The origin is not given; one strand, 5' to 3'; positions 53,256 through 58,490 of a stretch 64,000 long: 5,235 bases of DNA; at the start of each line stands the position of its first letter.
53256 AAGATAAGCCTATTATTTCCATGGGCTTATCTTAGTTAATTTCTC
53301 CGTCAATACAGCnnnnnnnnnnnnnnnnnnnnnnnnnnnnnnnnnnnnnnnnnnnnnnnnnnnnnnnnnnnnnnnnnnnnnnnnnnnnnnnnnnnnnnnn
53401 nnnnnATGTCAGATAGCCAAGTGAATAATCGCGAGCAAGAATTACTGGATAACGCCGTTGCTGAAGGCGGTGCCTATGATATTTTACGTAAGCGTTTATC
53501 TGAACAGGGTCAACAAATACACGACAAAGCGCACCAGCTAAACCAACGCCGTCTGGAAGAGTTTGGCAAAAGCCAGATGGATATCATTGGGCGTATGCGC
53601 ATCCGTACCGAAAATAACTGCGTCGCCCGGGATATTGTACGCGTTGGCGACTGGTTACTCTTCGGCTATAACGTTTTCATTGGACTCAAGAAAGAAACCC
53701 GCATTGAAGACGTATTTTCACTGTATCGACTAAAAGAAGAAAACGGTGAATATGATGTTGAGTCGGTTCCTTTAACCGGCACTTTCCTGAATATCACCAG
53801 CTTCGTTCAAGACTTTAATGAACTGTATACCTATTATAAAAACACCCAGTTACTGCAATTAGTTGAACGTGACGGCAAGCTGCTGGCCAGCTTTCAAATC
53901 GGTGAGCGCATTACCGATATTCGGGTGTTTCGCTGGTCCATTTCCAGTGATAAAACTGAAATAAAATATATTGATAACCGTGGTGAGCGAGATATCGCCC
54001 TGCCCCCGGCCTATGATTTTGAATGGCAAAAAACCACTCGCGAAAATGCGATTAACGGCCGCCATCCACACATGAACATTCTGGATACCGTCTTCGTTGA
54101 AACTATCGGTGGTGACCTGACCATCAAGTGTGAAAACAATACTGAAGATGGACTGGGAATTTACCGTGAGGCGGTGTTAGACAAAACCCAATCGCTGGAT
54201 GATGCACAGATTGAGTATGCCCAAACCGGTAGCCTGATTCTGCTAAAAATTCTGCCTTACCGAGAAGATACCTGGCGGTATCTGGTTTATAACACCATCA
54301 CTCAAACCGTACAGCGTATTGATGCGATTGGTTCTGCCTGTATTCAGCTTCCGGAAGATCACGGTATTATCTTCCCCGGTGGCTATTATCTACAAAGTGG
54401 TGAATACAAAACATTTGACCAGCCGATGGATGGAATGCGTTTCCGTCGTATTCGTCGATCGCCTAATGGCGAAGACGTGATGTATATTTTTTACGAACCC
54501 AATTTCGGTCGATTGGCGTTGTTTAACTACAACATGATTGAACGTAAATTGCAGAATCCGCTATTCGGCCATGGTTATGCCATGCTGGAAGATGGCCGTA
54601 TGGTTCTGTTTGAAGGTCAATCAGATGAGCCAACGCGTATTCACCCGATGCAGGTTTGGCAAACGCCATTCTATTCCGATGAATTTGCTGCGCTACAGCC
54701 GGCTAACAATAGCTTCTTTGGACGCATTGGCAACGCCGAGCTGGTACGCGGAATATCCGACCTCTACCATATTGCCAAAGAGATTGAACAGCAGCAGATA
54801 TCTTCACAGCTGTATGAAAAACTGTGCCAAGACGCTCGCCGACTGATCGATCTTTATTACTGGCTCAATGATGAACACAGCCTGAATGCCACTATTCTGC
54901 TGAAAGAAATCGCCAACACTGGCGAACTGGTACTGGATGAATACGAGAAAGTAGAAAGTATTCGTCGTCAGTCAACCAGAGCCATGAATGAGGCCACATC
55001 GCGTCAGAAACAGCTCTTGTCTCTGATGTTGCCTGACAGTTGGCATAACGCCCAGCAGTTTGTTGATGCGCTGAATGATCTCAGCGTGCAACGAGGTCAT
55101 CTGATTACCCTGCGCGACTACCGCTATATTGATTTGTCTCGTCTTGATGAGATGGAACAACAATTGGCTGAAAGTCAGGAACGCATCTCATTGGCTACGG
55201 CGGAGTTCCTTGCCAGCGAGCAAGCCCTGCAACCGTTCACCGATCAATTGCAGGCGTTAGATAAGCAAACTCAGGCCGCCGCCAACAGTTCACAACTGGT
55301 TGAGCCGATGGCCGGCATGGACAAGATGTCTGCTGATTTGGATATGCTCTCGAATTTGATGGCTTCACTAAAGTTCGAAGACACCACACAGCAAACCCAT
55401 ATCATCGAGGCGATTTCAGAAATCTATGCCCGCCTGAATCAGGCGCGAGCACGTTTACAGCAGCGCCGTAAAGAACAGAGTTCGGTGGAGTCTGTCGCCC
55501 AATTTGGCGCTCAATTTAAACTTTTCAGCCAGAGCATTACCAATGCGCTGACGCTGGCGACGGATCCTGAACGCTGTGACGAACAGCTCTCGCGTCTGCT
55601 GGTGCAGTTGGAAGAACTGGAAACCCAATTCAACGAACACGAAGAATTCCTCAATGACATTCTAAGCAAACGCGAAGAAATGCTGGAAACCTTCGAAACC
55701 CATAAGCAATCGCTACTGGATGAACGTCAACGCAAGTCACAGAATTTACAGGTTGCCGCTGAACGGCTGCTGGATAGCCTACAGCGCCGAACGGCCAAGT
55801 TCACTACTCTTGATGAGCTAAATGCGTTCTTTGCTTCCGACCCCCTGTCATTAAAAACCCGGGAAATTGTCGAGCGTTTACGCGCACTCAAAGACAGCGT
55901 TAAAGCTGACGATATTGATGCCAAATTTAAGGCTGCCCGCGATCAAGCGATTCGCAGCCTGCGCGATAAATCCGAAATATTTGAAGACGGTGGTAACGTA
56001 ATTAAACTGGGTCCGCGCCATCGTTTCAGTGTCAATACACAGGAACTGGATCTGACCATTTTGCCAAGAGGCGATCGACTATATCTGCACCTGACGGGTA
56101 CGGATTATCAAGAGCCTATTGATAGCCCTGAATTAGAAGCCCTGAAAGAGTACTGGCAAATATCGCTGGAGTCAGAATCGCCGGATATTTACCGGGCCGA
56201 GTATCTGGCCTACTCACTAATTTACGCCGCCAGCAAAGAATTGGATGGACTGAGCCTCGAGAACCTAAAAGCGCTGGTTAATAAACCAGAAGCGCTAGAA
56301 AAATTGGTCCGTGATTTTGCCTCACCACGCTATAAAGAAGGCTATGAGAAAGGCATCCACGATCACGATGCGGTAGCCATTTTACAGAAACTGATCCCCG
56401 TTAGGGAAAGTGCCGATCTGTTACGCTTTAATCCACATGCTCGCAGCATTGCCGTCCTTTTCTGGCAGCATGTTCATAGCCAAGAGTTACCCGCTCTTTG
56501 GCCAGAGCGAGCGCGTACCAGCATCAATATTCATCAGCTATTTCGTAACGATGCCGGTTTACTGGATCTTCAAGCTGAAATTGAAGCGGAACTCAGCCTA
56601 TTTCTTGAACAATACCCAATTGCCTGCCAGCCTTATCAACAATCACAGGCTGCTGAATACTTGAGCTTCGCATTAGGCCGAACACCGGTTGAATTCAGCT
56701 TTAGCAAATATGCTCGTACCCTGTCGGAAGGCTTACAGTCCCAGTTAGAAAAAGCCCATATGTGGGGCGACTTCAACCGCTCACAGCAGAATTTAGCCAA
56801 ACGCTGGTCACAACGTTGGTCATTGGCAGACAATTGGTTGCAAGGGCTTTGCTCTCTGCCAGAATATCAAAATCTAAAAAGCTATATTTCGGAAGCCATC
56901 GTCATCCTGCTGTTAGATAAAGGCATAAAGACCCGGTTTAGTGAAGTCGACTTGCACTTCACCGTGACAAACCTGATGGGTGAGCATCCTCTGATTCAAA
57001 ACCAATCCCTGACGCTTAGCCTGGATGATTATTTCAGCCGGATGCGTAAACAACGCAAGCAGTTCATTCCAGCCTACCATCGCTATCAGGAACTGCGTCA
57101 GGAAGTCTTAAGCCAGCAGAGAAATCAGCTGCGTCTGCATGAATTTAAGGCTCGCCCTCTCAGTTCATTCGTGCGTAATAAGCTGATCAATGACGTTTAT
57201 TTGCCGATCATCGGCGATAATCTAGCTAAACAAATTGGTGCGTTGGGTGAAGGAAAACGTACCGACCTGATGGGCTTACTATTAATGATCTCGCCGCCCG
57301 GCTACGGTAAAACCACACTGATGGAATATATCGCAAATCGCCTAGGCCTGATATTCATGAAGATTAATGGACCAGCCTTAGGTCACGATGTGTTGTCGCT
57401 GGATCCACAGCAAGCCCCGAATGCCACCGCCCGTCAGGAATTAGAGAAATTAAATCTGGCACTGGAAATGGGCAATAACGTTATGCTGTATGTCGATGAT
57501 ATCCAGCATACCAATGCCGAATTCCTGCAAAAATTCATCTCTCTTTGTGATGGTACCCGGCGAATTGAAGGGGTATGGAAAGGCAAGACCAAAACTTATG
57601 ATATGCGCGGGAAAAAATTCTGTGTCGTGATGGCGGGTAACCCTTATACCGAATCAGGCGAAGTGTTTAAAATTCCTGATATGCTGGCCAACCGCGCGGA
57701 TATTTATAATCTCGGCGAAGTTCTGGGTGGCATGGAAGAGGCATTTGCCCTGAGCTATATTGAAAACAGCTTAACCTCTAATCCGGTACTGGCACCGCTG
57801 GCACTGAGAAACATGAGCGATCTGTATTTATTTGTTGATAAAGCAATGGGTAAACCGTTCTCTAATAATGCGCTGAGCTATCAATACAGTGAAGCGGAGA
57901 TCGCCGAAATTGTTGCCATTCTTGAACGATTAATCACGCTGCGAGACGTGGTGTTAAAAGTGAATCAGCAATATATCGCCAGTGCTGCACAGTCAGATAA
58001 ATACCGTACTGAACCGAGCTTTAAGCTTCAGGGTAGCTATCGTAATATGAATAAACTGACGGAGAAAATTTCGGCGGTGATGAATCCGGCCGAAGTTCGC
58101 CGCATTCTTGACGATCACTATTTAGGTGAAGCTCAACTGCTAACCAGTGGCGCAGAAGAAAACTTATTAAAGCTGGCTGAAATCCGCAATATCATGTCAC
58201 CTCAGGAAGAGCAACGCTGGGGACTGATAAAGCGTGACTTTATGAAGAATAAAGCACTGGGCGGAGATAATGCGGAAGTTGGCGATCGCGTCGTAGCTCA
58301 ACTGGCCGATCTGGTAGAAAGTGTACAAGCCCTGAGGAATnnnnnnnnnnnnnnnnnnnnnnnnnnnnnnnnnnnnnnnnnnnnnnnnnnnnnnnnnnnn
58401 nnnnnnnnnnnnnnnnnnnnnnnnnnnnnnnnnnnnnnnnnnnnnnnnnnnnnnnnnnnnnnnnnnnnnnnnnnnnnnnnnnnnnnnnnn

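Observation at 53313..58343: Architecture of the 1676-aa protein: the MoxR-like AAA+ signature is confined to the last roughly 400 residues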

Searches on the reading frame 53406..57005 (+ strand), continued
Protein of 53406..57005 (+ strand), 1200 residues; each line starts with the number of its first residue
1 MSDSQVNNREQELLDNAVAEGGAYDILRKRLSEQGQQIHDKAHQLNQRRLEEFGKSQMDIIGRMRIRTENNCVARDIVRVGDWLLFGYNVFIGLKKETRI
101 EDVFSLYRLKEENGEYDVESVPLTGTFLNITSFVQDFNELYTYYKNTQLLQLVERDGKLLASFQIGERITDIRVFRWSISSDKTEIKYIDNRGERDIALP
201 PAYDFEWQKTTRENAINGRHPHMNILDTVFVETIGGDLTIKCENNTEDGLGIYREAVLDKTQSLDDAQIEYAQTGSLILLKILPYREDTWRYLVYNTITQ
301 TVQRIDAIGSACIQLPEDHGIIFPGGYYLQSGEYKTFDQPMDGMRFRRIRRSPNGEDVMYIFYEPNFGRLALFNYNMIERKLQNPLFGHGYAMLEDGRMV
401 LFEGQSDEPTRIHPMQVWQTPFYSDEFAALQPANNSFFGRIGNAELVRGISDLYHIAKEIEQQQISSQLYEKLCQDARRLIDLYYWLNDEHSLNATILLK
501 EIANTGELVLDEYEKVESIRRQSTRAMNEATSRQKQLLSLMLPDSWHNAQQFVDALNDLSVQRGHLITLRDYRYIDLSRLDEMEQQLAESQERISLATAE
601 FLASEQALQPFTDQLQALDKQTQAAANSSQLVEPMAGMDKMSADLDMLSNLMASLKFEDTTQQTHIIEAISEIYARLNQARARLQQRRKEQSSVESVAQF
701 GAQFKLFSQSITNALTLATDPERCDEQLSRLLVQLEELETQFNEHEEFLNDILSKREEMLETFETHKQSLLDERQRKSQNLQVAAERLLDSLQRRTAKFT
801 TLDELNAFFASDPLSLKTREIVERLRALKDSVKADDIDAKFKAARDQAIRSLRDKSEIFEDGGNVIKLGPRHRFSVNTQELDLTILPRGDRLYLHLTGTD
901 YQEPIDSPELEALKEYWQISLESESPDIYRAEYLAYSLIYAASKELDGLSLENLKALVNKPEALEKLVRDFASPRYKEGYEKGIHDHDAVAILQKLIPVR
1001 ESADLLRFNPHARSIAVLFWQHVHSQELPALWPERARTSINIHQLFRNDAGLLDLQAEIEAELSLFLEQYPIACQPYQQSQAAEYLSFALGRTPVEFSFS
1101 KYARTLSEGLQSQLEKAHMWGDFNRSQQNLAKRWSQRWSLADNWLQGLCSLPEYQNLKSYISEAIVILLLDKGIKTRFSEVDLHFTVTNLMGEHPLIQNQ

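Call 76: fold_search(model_id=the predicted structure, library=pdb)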
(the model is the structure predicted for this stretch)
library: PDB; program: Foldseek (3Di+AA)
matches with E <= 10: 745; with E <= 0.001: 73
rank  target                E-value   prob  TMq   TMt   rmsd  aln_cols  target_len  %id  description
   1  8glv_DA               2.0e-07  1.00  0.11  0.04  46.8      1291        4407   12  96-nm repeat unit of doublet microtubules from Chlamydomonas reinhardtii flagella (released 2023-05-31)
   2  9a40_B                9.8e-07  1.00  0.13  0.33  17.4       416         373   10  model of Cullin4 (released 2024-09-18)
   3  7tbk_A5               1.1e-06  0.98  0.09  0.08  53.5      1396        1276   10  Composite structure of the dilated human nuclear pore complex (NPC) symmetric core generated with a 37A in situ cryo- (released 2022-06-15)
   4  8f5o_E                1.1e-06  1.00  0.11  0.11  26.4       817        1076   10  Structure of Leishmania tarentolae IFT-A (state 1) (released 2022-12-21)
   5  7tbl_A5               1.4e-06  0.97  0.09  0.08  53.6      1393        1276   10  Composite structure of the human nuclear pore complex (NPC) cytoplasmic face generated with a 12A cryo-ET map of the  (released 2022-06-22)
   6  7k58_C                2.3e-06  0.95  0.07  0.03  67.9      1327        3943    9  Structure of outer-arm dyneins bound to microtubule with microtubule binding state 1(MTBS-1) (released 2021-09-29)
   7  8asv_A                6.8e-06  0.87  0.07  0.07  32.5      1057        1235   10  Cryo-EM structure of yeast Elongator complex (released 2022-12-07)
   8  12dl_HA               7.5e-06  1.00  0.12  0.31  16.2       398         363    9  Native structure of the cytoplasmic lattice (CPL) asymmetric unit from mouse MII eggs (released 2026-04-08)
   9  8hmc_B                7.5e-06  0.99  0.11  0.11  35.6       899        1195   12  base module state 1 of Tetrahymena IFT-A (released 2023-06-14)
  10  7pi2_G                1.1e-05  1.00  0.12  0.31  16.2       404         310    8  PfCyRPA bound to monoclonal antibody Cy.003 Fab fragment (released 2022-02-09)
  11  8qcb_C                1.4e-05  1.00  0.11  0.25  17.1       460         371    9  CryoEM structure of a S. Cerevisiae Ski2387 complex in the open state (released 2023-11-08)
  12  7pi2_D                1.8e-05  1.00  0.12  0.30  16.9       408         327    8  PfCyRPA bound to monoclonal antibody Cy.003 Fab fragment (released 2022-02-09)
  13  8cdd_B                3.4e-05  1.00  0.12  0.32  16.8       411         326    7  PfRH5-PfCyRPA-PfRIPR complex from Plasmodium falciparum bound to antibody Cy.003 (released 2023-10-25)
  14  4buj_C                3.8e-05  1.00  0.11  0.26  17.7       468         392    8  Crystal structure of the S. cerevisiae Ski2-3-8 complex (released 2013-08-28)
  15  3h6j                  4.8e-05  1.00  0.12  0.26  15.8       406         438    8  Crystal structure of a putative neuraminidase from Pseudomonas aeruginosa (released 2009-05-12)
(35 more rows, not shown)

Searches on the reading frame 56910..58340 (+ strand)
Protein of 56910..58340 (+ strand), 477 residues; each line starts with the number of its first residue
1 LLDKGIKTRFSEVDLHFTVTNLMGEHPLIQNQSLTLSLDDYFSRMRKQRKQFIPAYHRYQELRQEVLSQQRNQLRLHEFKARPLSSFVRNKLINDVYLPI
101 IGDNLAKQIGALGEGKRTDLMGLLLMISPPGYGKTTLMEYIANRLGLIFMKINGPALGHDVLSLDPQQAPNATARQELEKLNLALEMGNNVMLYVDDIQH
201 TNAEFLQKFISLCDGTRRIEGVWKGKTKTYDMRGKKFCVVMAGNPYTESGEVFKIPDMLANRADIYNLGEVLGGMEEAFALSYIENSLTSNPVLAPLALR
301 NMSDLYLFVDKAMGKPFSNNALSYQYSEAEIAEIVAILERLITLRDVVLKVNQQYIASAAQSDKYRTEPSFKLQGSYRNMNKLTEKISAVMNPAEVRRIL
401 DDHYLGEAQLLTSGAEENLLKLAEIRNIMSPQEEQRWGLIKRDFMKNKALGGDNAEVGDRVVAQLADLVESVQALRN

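Call 31: search_solved_structures(query=A2, max_evalue=1, show_alignments=3)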
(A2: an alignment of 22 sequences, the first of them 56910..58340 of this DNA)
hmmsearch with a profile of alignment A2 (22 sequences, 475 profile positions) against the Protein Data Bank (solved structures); distinct sequences matched with E-value up to 1: 115 (the best 60 are shown).
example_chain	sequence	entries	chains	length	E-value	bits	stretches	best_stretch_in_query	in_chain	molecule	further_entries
9bji_A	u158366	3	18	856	0.00019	23.3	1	125-157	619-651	Nuclear valosin-containing protein-like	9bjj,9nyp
7wub_C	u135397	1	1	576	0.00045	22.1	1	125-159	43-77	Transitional endoplasmic reticulum ATPase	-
7wub_D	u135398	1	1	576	0.00046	22.1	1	125-159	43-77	Transitional endoplasmic reticulum ATPase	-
6oaa_B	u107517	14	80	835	0.00049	22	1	124-159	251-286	Cell division control protein 48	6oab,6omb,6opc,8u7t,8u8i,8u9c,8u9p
6oa9_A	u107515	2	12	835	0.00049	22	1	124-159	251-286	Cell division control protein 48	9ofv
8dar_A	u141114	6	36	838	0.00049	22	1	124-159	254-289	Cell division control protein 48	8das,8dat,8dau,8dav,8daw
6chs_H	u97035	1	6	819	0.00049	22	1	125-160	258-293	Putative cell division control protein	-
6mck_A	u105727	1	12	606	0.00053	21.9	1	125-159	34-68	Transitional endoplasmic reticulum ATPase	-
7swl_A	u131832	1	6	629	0.00072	21.4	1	91-157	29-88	Rix7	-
7rlj_A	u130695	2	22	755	0.00091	21.1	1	125-159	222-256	Transitional endoplasmic reticulum ATPase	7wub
8yka_A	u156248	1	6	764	0.00094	21.1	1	125-159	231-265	Transitional endoplasmic reticulum ATPase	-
5c18_A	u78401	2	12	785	0.001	21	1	125-159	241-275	Transitional endoplasmic reticulum ATPase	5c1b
7y4w_A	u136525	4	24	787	0.001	20.9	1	125-159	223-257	Transitional endoplasmic reticulum ATPase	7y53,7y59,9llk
7lmy_A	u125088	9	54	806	0.0011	20.9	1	125-159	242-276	Transitional endoplasmic reticulum ATPase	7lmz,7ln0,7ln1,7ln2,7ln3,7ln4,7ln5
7k57_A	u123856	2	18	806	0.0011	20.9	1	125-159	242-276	Transitional endoplasmic reticulum ATPase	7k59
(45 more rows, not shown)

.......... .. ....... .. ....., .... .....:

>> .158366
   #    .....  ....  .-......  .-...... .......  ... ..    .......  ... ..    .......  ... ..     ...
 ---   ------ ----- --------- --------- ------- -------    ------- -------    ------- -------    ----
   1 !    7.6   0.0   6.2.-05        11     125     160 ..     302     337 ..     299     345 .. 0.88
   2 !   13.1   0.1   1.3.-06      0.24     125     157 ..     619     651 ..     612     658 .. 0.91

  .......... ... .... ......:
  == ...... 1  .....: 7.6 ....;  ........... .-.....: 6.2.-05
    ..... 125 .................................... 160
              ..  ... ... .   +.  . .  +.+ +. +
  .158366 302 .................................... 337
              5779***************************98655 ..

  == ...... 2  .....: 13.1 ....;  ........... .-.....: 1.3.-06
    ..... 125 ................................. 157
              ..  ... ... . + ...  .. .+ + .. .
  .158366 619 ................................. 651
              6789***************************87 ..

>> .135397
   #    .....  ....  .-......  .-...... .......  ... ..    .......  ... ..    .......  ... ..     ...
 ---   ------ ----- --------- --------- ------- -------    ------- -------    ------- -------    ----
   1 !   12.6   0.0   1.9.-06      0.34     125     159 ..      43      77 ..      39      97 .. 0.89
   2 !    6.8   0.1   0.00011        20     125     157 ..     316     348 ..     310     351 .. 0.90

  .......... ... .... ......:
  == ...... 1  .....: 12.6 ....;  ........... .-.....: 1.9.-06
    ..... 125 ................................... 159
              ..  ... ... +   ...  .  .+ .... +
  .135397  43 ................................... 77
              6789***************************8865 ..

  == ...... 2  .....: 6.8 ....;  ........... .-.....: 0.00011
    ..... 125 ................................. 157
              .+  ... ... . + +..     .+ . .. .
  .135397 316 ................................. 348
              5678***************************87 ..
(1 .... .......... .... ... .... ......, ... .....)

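Call 61: predict_structure(alignment_id=A4)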
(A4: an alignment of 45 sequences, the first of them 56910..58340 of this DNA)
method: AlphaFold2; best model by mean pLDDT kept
length: 477 residues; sequences in the alignment: 45
mean_pLDDT: 82.1   pTM: 0.66
mean pLDDT of the five models: 82.1, 79.7, 79.7, 78.5, 77.5
residues with pLDDT >= 90: 170; 70-90: 226; 50-70: 60; < 50: 21
segments of 3 or more residues with pLDDT < 50: 1-10, 114-116, 454-459
pLDDT, mean of each block of 10 residues (from residue 1): 41 74 82 84 86 92 91 74 59 79 80 56 73 75 86 91 92 93 91 91 89 84 90 88 77 79 72 73 88 89 91 90 91 95 93 84 82 86 93 94 90 85 93 94 86 50 57 59
secondary structure, 60 per line:
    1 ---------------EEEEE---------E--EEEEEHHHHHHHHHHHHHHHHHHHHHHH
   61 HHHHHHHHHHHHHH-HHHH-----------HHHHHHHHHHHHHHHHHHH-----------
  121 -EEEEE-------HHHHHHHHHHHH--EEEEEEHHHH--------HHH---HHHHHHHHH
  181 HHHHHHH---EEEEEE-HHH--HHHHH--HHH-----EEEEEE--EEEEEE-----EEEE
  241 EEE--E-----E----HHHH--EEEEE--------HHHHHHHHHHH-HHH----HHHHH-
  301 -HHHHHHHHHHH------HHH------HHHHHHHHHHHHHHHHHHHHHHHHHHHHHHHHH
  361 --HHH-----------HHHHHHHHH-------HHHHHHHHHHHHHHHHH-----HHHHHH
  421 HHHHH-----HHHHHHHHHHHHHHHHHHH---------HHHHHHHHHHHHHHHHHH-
elements in order: E16-20 E33-37 H38-74 H76-79 H91-109 E122-126 H134-145 E148-153 H154-157 H172-187 E191-196 H203-207 E218-223 E226-231 E237-243 H257-260 E263-267 H276-286 H295-299 H302-312 H328-360 H377-385 H393-409 H415-425 H431-449 H459-476

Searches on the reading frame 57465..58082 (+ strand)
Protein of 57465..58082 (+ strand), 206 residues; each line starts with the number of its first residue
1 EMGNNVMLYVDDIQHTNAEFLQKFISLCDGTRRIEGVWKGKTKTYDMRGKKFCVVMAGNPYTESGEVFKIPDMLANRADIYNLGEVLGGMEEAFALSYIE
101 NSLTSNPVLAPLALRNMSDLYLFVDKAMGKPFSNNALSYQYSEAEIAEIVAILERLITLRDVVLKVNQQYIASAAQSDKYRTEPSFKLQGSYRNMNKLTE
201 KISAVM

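Call 87: search_solved_structures(query=window:57465-58082:+, max_evalue=10, show_alignments=3)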
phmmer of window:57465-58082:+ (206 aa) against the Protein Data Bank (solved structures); distinct sequences matched with E-value up to 10: 3.
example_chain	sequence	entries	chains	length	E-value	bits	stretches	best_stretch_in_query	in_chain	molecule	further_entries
2bcc_B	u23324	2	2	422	0.2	14.5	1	83-156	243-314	UBIQUINOL CYTOCHROME C OXIDOREDUCTASE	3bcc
1bcc_B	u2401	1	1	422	0.28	14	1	83-156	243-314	UBIQUINOL CYTOCHROME C OXIDOREDUCTASE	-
9h8t_K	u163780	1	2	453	0.31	13.9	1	86-182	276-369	Ubiquinol-cytochrome c reductase core protein 2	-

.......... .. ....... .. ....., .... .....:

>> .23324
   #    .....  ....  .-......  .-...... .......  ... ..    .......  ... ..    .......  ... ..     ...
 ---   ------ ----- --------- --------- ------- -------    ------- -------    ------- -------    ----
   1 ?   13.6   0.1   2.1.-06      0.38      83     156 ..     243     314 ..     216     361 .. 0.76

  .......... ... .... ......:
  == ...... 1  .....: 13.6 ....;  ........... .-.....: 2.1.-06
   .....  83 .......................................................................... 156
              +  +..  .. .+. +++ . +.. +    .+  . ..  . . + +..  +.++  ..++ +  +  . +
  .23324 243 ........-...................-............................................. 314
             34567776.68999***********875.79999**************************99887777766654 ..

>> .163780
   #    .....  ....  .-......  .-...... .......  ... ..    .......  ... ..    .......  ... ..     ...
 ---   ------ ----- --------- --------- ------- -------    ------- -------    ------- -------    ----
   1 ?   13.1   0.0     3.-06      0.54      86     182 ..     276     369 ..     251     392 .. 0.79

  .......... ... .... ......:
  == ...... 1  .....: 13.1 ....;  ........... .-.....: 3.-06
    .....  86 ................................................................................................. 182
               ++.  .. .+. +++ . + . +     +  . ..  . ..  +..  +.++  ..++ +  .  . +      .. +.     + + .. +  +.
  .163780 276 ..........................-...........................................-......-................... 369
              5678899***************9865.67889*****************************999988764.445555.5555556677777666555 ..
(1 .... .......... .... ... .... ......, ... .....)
